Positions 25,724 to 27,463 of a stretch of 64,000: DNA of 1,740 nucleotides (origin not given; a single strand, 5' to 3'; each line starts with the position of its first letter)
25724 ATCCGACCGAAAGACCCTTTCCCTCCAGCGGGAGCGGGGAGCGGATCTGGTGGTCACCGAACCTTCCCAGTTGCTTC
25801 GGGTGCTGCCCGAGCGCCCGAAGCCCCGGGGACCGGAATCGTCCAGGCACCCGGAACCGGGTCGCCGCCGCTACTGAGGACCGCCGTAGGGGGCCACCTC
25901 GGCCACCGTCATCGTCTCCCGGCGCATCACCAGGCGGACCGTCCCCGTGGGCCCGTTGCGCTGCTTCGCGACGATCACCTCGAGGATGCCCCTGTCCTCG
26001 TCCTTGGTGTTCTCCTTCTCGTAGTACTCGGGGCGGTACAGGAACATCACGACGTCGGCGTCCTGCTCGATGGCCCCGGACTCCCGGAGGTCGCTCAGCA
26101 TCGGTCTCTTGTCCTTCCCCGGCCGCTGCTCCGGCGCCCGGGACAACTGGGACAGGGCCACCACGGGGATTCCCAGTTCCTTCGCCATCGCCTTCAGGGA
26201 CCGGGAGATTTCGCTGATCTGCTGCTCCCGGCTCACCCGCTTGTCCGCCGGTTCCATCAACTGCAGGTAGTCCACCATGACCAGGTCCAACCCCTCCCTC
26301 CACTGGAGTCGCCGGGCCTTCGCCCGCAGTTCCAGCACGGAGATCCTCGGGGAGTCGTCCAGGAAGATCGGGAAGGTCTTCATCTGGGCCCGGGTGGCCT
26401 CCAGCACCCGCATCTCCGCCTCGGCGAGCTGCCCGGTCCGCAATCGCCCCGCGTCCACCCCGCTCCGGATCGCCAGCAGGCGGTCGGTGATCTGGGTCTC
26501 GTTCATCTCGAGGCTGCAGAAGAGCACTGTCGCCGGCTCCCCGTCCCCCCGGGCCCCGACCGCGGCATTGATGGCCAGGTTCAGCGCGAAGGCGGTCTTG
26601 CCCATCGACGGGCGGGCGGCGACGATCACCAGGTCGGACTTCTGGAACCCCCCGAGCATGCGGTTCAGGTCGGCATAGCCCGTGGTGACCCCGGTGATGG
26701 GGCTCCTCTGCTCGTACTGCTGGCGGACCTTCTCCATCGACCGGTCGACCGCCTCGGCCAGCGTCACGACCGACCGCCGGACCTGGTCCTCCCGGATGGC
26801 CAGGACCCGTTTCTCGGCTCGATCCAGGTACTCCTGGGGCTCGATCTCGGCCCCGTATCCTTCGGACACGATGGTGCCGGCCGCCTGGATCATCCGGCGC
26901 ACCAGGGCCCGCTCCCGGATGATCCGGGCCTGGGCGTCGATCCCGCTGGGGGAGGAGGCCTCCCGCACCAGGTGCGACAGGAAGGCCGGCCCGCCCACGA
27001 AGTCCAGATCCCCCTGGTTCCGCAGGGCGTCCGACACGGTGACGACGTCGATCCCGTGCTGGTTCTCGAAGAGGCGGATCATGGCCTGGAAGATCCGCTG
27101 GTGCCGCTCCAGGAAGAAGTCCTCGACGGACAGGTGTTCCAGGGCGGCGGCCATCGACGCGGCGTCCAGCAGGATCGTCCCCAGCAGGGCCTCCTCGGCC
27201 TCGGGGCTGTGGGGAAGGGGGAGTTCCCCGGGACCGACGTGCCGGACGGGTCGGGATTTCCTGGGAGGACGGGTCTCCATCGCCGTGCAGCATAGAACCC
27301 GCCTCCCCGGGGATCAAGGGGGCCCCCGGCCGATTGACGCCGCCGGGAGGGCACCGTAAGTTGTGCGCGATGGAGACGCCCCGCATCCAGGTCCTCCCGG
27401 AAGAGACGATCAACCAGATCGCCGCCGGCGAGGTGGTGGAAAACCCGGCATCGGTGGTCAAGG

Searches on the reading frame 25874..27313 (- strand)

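Call 54: search_protein_families(library=pfam, proteins=[window:25874-27313:-])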
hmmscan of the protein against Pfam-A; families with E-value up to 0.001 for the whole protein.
window:25874-27313:- (480 aa): 5 families
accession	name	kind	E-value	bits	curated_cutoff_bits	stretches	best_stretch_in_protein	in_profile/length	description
PF03796.21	DnaB_C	-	1.2e-100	336.6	27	1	208-469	1-252/255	DnaB-like helicase C terminal domain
PF00772.26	DnaB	-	2.2e-28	98.8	23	1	33-134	2-103/103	DnaB-like helicase N terminal domain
PF13481.12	AAA_25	-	1e-14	55.1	27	1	218-391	24-191/195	AAA domain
PF20307.4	divDNAB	-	6.2e-05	22.3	26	0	180-250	26-101/356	Divergent DnaB-like ATPase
PF06745.19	ATPase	-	0.00046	20.1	26.6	0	209-374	1-152/231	KaiC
